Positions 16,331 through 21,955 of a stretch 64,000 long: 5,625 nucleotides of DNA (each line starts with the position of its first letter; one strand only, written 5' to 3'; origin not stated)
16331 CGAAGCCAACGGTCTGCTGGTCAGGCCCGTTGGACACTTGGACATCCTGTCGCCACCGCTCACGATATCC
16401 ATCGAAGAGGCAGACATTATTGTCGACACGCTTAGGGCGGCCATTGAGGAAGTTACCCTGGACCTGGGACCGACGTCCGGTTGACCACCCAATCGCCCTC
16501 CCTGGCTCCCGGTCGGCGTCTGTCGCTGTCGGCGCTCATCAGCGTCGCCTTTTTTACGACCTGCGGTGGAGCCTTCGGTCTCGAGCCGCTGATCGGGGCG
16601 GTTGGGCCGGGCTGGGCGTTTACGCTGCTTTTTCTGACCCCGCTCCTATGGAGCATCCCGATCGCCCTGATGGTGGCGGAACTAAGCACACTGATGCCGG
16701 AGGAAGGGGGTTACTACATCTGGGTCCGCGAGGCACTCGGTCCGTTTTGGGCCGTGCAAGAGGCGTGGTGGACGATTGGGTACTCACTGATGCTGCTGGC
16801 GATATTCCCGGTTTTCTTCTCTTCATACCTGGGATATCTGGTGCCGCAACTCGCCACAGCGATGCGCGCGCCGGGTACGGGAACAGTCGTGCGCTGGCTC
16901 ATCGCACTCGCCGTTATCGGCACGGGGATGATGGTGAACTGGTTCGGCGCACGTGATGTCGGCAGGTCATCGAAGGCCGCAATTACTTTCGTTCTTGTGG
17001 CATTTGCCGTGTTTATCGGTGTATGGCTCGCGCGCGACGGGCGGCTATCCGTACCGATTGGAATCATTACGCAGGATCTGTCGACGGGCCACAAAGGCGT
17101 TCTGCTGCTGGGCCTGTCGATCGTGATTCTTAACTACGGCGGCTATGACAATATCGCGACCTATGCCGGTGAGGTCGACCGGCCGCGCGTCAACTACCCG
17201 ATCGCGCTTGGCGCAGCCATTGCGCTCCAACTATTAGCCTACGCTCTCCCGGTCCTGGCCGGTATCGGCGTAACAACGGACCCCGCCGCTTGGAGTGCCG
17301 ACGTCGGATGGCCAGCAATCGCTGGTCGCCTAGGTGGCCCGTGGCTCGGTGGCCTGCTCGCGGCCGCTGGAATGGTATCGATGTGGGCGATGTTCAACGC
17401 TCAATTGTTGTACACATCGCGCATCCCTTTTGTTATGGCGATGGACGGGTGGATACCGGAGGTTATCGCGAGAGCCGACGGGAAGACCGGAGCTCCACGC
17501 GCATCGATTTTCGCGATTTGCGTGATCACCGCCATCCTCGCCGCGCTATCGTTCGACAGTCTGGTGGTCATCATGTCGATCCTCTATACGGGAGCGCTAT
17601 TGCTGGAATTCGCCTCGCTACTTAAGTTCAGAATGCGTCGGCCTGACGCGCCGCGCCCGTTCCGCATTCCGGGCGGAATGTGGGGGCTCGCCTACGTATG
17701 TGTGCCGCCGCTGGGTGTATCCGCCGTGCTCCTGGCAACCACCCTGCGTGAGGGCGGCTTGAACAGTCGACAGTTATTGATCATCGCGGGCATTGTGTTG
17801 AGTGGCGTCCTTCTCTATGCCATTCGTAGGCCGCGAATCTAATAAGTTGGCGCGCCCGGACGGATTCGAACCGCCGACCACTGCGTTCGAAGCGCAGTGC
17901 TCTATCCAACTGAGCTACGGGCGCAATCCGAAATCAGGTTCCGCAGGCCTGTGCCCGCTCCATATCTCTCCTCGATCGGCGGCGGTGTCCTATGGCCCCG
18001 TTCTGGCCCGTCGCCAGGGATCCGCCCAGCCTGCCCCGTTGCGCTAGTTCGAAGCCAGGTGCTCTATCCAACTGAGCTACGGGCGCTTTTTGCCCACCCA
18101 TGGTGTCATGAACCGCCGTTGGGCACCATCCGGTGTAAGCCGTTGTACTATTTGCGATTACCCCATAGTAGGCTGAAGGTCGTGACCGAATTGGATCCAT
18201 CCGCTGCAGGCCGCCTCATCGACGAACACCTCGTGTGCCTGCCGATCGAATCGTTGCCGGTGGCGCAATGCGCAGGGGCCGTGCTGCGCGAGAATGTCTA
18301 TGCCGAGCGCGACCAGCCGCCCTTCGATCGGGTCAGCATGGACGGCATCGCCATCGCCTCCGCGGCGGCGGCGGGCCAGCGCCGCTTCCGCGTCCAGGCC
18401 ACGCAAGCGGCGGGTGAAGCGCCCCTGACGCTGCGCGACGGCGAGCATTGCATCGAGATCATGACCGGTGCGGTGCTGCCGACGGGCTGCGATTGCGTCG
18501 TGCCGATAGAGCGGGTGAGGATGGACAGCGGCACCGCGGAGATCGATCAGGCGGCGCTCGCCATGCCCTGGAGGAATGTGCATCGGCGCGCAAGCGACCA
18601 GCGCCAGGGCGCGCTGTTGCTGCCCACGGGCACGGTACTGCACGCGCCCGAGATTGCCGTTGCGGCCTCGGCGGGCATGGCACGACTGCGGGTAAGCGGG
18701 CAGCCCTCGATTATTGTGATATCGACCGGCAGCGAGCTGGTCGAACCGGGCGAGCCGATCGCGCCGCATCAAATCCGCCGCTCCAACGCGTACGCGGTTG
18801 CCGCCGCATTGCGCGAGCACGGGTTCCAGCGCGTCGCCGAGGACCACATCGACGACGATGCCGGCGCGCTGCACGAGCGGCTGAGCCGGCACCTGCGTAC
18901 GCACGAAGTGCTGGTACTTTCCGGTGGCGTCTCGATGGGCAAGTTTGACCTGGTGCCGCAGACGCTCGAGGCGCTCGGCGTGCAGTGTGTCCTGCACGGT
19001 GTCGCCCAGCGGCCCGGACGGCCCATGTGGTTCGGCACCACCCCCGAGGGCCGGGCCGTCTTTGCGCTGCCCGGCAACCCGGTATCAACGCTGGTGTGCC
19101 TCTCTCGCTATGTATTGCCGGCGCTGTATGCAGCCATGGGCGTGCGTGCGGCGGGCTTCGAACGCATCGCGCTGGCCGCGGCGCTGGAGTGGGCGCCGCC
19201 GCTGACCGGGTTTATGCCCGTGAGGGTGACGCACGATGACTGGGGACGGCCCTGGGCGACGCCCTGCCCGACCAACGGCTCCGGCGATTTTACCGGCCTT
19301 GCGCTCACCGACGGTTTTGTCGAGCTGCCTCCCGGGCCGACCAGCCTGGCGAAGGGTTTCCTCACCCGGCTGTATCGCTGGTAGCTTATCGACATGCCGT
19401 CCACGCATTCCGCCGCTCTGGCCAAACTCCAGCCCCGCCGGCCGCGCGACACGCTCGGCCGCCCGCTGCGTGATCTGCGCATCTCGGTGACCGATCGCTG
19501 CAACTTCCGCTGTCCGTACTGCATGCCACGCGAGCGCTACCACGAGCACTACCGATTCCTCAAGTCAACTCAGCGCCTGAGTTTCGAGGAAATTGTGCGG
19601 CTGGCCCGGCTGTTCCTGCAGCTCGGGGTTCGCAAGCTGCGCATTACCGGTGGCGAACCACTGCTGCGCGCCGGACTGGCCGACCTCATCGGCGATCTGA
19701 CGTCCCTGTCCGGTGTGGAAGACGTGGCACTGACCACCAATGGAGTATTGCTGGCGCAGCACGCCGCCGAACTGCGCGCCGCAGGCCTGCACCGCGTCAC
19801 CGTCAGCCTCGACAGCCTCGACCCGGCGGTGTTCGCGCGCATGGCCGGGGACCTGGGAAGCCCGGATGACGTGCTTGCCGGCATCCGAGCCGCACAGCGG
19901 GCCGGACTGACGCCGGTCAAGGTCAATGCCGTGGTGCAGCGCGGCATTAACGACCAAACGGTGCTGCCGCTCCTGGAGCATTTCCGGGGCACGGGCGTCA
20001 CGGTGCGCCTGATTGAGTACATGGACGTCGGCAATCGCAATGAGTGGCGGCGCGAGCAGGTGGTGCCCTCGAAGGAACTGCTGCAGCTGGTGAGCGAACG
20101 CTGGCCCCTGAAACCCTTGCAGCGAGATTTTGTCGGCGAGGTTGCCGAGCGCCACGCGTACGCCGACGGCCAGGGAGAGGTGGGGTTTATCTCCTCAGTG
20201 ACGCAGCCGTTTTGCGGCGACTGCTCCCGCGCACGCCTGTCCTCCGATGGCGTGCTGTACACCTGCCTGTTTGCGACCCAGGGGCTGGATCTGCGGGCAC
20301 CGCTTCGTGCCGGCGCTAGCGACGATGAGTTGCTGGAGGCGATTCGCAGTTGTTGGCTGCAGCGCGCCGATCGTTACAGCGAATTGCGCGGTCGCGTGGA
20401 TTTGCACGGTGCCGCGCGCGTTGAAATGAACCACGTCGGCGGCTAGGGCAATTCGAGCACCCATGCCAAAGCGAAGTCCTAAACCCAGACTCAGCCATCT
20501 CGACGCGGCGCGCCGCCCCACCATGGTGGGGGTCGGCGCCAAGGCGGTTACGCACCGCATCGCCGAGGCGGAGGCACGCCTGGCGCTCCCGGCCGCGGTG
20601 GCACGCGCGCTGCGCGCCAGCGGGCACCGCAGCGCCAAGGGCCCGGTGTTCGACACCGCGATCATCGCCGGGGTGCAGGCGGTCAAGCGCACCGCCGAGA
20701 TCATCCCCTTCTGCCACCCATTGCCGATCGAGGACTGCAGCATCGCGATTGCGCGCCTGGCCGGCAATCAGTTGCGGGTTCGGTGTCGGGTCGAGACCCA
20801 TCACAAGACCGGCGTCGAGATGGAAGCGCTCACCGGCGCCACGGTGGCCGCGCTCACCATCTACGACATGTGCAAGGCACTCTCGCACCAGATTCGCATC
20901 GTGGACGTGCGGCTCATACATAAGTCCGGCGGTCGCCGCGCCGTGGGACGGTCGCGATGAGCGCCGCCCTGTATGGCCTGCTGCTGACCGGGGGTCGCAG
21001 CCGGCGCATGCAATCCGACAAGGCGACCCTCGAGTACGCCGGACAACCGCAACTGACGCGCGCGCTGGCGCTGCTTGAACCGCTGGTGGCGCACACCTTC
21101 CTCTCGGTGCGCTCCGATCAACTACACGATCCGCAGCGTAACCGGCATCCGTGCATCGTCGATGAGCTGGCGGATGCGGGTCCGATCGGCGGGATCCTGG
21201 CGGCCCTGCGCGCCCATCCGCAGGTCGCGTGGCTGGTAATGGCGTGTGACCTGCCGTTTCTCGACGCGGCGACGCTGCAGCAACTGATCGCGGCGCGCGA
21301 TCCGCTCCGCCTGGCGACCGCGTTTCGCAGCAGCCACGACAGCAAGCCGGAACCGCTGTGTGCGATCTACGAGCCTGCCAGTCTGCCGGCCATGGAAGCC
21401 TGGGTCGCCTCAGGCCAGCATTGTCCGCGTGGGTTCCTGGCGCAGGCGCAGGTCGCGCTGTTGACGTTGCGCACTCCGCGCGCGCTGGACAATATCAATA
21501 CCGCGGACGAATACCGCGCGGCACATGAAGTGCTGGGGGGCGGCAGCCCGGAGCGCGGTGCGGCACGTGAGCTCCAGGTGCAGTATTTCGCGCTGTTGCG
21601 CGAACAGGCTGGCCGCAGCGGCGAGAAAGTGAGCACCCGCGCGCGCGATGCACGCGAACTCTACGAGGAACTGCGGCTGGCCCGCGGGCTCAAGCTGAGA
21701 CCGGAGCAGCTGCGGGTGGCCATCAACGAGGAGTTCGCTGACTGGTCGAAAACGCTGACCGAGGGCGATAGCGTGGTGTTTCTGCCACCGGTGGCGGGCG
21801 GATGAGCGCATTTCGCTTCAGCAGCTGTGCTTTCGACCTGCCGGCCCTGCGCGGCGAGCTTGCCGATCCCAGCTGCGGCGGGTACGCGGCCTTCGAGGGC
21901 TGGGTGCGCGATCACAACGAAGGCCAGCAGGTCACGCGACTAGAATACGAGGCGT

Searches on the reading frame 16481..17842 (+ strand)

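Call 74: search_protein_families(library=pfam, proteins=[window:16481-17842:+], max_evalue=0.00001)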
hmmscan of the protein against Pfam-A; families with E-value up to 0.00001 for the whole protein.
window:16481-17842:+ (453 aa): 2 families
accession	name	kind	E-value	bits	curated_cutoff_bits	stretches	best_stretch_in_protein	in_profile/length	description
PF13520.12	AA_permease_2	-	2e-42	146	27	1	21-436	16-420/427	Amino acid permease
PF00324.27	AA_permease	-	1e-17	64.5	24.6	1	32-377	17-368/470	Amino acid permease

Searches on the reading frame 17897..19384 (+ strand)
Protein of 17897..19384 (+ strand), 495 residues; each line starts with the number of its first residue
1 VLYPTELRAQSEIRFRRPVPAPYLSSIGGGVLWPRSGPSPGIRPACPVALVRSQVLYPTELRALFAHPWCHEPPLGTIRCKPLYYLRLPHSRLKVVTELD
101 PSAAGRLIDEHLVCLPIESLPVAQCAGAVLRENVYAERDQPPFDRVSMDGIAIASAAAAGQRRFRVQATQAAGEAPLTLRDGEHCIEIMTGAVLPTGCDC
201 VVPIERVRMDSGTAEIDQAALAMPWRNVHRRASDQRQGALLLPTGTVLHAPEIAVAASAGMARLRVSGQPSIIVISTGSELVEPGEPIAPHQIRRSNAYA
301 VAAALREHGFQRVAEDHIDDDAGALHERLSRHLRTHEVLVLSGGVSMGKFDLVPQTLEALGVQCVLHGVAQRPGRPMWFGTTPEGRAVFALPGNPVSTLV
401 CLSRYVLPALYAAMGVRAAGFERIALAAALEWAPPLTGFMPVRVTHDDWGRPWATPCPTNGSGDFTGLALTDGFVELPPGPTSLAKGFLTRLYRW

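Call 74: search_protein_families(library=pfam, proteins=[window:17897-19384:+], max_evalue=0.00001)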
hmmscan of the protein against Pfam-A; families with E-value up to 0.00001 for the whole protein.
window:17897-19384:+ (495 aa): 3 families
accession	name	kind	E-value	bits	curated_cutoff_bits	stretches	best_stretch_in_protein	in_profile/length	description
PF03453.22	MoeA_N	-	3.7e-37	127.9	30.8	1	106-260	8-160/160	MoeA N-terminal region (domain I and II)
PF00994.29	MoCF_biosynth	-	1.3e-26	93.5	26.6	1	274-410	2-142/144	Probable molybdopterin binding domain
PF03454.20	MoeA_C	-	1.3e-10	41.7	22.1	1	426-487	4-64/72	MoeA C-terminal region (domain IV)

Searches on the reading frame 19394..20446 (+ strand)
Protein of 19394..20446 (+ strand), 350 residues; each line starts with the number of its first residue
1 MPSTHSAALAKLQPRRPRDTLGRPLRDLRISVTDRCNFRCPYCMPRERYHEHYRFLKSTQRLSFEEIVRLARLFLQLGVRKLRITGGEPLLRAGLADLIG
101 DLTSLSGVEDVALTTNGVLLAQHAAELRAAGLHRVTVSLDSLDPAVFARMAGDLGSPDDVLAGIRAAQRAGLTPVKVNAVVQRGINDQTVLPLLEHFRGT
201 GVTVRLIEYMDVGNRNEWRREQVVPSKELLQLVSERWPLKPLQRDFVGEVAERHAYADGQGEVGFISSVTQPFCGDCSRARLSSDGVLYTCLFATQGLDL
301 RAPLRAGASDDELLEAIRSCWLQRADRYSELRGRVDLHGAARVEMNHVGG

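Call 74: search_protein_families(library=pfam, proteins=[window:19394-20446:+], max_evalue=0.00001)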
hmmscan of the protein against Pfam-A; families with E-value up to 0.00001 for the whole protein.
window:19394-20446:+ (350 aa): 2 families
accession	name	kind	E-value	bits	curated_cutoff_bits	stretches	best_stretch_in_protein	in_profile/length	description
PF06463.18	Mob_synth_C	-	3.9e-38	130.7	37.4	1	203-329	2-127/128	Molybdenum Cofactor Synthesis C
PF04055.27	Radical_SAM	-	1.9e-32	113.2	29.5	1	30-195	1-164/166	Radical SAM superfamily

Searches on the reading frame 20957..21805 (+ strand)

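Call 74: search_protein_families(library=pfam, proteins=[window:20957-21805:+], max_evalue=0.00001)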
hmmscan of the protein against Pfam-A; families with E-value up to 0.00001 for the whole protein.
window:20957-21805:+ (282 aa): 2 families
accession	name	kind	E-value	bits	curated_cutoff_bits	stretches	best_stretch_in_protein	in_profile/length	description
PF12804.13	NTP_transf_3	-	3.6e-32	112.2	27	1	7-163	1-156/160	MobA-like NTP transferase domain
PF02597.26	ThiS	-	7.6e-14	52.5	22.5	1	208-282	1-76/76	ThiS family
